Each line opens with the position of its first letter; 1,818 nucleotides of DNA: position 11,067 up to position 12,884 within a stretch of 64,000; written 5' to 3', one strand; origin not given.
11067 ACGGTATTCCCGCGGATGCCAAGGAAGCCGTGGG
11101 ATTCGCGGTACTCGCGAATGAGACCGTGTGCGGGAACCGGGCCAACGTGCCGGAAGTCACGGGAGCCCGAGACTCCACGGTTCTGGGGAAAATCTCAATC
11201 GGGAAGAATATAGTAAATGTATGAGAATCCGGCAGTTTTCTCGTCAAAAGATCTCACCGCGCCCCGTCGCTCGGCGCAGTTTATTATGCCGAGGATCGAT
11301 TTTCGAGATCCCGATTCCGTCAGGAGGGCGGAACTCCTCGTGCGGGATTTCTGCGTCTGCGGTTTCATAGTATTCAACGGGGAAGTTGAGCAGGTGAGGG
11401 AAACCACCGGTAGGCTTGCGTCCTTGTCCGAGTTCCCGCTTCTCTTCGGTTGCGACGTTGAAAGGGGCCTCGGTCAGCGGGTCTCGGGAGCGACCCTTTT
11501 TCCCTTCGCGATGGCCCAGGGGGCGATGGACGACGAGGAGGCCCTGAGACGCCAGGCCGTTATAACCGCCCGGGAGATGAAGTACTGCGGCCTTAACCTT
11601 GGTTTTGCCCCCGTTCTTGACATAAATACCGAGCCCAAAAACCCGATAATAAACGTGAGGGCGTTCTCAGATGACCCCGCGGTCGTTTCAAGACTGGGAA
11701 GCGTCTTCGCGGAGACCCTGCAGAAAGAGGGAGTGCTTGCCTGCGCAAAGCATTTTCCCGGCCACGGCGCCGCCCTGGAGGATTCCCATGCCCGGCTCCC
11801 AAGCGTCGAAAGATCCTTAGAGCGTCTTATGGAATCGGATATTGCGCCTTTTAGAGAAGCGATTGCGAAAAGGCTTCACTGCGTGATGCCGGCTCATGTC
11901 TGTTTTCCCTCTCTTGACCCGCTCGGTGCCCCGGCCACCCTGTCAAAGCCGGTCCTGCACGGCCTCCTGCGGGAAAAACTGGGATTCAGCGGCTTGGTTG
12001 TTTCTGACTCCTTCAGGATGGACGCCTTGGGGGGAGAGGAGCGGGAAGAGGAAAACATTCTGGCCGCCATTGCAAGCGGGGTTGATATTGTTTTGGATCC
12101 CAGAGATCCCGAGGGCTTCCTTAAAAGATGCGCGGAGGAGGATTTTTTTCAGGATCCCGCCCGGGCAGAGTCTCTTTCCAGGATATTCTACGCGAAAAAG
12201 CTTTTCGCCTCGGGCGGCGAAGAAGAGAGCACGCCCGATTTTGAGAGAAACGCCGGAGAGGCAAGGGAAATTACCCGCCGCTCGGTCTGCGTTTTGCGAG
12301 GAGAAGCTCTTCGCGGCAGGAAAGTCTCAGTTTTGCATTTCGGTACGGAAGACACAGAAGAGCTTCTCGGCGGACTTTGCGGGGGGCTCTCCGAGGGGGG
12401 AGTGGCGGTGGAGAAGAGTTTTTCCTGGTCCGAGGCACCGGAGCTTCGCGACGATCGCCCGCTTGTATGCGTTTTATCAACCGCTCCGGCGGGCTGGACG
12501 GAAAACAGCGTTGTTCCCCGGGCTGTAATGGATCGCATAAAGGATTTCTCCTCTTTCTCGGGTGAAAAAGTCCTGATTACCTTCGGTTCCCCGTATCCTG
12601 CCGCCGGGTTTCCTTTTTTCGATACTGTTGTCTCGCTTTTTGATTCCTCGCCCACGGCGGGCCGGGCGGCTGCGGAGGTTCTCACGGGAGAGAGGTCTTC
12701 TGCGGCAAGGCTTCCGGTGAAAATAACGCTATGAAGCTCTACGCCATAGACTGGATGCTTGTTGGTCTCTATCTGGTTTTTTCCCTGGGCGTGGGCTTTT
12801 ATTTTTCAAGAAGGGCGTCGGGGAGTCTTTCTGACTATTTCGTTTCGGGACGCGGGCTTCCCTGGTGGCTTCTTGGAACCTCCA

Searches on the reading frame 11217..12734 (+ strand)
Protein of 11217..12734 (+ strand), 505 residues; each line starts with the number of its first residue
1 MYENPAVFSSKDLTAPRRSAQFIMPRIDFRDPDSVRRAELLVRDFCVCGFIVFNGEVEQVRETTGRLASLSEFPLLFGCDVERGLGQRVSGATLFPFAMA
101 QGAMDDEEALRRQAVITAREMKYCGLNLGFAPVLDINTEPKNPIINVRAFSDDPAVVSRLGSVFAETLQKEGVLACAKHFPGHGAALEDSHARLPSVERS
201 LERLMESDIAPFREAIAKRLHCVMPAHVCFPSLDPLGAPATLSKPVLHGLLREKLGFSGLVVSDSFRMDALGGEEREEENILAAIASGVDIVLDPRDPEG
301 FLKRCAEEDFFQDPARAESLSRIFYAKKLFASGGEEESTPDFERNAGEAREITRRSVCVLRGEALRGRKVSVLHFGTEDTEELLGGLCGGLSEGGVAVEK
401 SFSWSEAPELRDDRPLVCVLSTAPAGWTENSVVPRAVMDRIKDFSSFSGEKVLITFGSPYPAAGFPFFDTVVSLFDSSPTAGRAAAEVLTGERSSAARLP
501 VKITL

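Call 6: search_protein_families(library=ncbifam, proteins=[window:11217-12734:+])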
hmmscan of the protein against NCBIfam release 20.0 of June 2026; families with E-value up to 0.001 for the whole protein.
window:11217-12734:+ (505 aa): 7 families
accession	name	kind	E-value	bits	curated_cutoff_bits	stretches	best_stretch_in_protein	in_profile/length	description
NF003740.0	PRK05337.1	equivalog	1.9e-52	178.5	207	1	43-327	23-311/340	beta-N-acetylhexosaminidase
NF052329.1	XyloArabinsidase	equivalog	1.4e-21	76.3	1050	1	91-294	107-307/750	beta-xylosidase/alpha-l-arabinosidase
NF052331.1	Bet13-16Glucosase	equivalog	8.4e-19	67.2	1330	1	71-295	73-299/750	exo-beta-d-1,3/1,6-glucosidase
NF011678.0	PRK15098.1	equivalog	1.1e-18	67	666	1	69-293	100-319/765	beta-glucosidase BglX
NF041579.1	betaxyl_Flavo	equivalog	1.5e-16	59.8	1350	1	87-291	77-287/716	beta-xylosidase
NF052330.1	BetGlucosiCelf0468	equivalog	1.3e-11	43.5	1300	1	90-265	52-223/817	beta-d-glucosidase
NF041776.1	xylosidase_Xyl3A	equivalog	3.4e-07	28.6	1250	1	118-274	105-260/846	xylan 1,4-beta-xylosidase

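Call 16: find_encoding_contigs(protein=window:11217-12734:+, flank=3000, max_places=10)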
Protein window:11217-12734:+ (505 aa): 2 contigs read that carry it; 1 place shown.
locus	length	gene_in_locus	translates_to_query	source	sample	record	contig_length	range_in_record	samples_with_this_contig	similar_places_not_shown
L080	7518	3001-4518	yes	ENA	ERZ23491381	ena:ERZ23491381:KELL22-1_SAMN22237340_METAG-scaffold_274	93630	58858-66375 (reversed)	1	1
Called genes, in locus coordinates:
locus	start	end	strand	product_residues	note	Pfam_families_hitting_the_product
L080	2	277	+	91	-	-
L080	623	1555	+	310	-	PF13580:SIS_2, PF22198:GKRP_SIS_2, PF22645:GKRP_SIS_N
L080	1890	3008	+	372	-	PF03702:AnmK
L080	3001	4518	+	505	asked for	PF00933:Glyco_hydro_3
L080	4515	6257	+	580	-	PF00474:SSF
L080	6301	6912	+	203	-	PF13183:Fer4_8 (faint), PF12797:Fer4_2 (faint), PF13237:Fer4_10 (faint), PF12838:Fer4_7, PF13187:Fer4_9 (weak), PF13484:Fer4_16 (faint), PF00037:Fer4 (weak)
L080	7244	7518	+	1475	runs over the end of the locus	PF00530:SRCR, PF00041:fn3, PF16656:Pur_ac_phosph_N (faint), PF25059:FN3_DSCAM-DSCAML_C (faint), PF00801:PKD (faint), PF00028:Cadherin, PF00041:fn3, PF03797:Autotransporter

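Call 42: list_cluster_members(proteins=[window:11217-12734:+, window:10106-11224:+])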
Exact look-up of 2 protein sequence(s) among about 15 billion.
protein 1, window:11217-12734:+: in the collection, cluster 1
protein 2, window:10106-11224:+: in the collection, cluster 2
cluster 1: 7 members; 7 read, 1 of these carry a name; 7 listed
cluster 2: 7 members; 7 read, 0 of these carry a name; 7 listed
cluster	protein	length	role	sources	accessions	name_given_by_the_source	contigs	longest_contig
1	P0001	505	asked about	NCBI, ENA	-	-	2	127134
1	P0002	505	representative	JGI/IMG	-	beta-glucosidase-like glycosyl hydrolase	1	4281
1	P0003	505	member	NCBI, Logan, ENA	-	-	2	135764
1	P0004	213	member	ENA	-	-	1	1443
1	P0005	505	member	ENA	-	-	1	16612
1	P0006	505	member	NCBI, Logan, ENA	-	-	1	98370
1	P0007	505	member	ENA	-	-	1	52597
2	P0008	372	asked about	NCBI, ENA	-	-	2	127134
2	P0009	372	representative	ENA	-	-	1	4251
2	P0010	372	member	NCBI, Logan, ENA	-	-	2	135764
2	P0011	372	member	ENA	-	-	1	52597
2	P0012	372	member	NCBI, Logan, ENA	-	-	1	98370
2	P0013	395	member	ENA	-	-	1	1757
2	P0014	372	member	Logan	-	-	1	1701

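Call 43: find_encoding_contigs(protein=P0010, flank=3000, max_places=6)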
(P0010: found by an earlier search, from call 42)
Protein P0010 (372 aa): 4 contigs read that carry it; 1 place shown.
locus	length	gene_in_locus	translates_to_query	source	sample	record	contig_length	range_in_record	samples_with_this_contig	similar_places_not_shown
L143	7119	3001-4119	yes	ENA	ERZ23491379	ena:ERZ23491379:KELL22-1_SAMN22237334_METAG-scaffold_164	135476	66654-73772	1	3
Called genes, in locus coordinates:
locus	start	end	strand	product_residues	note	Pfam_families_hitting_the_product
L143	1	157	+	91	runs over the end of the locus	-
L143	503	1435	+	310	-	PF13580:SIS_2, PF22198:GKRP_SIS_2, PF22645:GKRP_SIS_N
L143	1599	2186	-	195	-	PF02661:Fic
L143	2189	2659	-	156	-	PF01381:HTH_3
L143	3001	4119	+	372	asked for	PF03702:AnmK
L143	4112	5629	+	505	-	PF00933:Glyco_hydro_3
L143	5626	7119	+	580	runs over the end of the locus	PF00474:SSF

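Call 44: find_encoding_contigs(protein=P0012, flank=3000, max_places=6)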
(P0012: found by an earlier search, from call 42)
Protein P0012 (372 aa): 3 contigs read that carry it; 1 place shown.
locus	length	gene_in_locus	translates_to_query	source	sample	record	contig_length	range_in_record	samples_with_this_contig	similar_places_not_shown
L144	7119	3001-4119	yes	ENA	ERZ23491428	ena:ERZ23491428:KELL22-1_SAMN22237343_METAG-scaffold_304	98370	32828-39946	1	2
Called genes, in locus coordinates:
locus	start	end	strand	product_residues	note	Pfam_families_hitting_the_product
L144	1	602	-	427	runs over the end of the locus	PF13173:AAA_14, PF13635:DUF4143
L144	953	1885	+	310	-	PF13580:SIS_2, PF22198:GKRP_SIS_2, PF22645:GKRP_SIS_N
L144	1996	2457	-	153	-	PF01381:HTH_3 (weak)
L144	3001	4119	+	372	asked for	PF03702:AnmK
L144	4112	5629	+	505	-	PF00933:Glyco_hydro_3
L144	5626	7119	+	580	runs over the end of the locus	PF00474:SSF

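Call 47: find_encoding_contigs(protein=P0011, flank=3500, max_places=6)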
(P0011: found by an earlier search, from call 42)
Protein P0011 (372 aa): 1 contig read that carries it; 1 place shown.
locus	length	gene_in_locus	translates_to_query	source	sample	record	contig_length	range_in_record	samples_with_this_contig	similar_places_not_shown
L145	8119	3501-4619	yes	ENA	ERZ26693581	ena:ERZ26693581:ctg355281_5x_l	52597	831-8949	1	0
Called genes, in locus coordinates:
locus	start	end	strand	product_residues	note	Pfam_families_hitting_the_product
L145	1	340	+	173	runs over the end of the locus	-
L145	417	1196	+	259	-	PF06314:ADC (weak)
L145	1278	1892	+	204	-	PF04138:GtrA_DPMS_TM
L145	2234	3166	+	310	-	PF13580:SIS_2, PF22198:GKRP_SIS_2, PF22645:GKRP_SIS_N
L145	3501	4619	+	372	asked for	PF03702:AnmK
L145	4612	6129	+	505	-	PF00933:Glyco_hydro_3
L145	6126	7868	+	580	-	PF00474:SSF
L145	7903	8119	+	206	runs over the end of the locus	PF13183:Fer4_8 (faint), PF12797:Fer4_2 (faint), PF13237:Fer4_10 (faint), PF12838:Fer4_7, PF13187:Fer4_9 (weak), PF13484:Fer4_16 (faint), PF00037:Fer4 (weak)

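Call 48: find_encoding_contigs(protein=P0009, flank=3500, max_places=6)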
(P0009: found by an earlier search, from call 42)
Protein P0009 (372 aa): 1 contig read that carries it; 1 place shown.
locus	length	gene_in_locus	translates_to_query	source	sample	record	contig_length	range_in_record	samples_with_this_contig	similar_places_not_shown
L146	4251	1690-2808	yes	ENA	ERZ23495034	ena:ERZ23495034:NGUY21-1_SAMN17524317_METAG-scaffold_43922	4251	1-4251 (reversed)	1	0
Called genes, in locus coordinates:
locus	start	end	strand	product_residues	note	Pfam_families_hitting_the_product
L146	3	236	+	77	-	?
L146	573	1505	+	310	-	PF13580:SIS_2 (weak), PF22198:GKRP_SIS_2, PF22645:GKRP_SIS_N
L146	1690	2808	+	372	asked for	PF03702:AnmK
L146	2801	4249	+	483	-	?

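Call 49: find_encoding_contigs(protein=P0013, flank=3500, max_places=6)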
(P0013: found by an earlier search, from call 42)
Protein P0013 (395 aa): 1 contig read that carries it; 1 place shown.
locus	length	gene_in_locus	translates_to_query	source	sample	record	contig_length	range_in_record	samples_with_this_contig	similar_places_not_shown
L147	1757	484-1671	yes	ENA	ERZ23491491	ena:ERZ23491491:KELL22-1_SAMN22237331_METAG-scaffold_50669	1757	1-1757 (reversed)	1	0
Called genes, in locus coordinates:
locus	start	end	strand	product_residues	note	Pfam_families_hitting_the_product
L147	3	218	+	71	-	?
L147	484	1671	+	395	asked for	PF03702:AnmK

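Call 53: find_encoding_contigs(protein=P0005, flank=4500, max_places=6)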
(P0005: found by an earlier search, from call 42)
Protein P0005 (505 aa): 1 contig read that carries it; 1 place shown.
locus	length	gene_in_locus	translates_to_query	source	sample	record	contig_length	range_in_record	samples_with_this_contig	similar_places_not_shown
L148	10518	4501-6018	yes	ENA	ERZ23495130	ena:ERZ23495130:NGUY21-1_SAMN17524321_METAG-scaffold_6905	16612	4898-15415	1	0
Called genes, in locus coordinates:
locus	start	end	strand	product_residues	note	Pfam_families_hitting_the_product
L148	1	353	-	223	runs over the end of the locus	-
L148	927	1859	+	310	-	PF13580:SIS_2, PF22198:GKRP_SIS_2, PF22645:GKRP_SIS_N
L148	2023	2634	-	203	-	PF02661:Fic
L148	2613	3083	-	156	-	PF01381:HTH_3 (weak)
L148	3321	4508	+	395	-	PF03702:AnmK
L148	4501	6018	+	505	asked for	PF00933:Glyco_hydro_3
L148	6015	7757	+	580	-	PF00474:SSF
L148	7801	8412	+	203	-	PF13183:Fer4_8 (faint), PF12797:Fer4_2 (faint), PF13237:Fer4_10 (faint), PF12838:Fer4_7, PF13187:Fer4_9 (weak), PF13484:Fer4_16 (faint), PF00037:Fer4 (weak)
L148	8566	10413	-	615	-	PF03255:ACCA, PF01039:Carboxyl_trans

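Call 54: find_encoding_contigs(protein=P0002, flank=4500, max_places=6)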
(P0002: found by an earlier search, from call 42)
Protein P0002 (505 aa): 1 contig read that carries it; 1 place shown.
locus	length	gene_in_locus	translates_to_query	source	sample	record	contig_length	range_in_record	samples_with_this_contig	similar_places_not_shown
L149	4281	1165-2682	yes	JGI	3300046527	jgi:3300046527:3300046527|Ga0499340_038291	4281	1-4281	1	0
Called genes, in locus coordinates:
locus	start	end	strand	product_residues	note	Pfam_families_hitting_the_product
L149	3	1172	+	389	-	?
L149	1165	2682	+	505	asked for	PF00933:Glyco_hydro_3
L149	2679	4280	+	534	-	?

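Call 55: find_encoding_contigs(protein=P0014, flank=4500, max_places=6)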
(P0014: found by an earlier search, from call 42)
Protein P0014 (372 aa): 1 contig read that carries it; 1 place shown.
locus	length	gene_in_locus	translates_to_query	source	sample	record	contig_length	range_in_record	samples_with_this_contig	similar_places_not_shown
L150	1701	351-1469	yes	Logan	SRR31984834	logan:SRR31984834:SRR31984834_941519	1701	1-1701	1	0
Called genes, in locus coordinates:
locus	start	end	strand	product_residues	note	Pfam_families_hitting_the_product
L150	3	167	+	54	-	?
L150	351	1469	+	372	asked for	PF03702:AnmK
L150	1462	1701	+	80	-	?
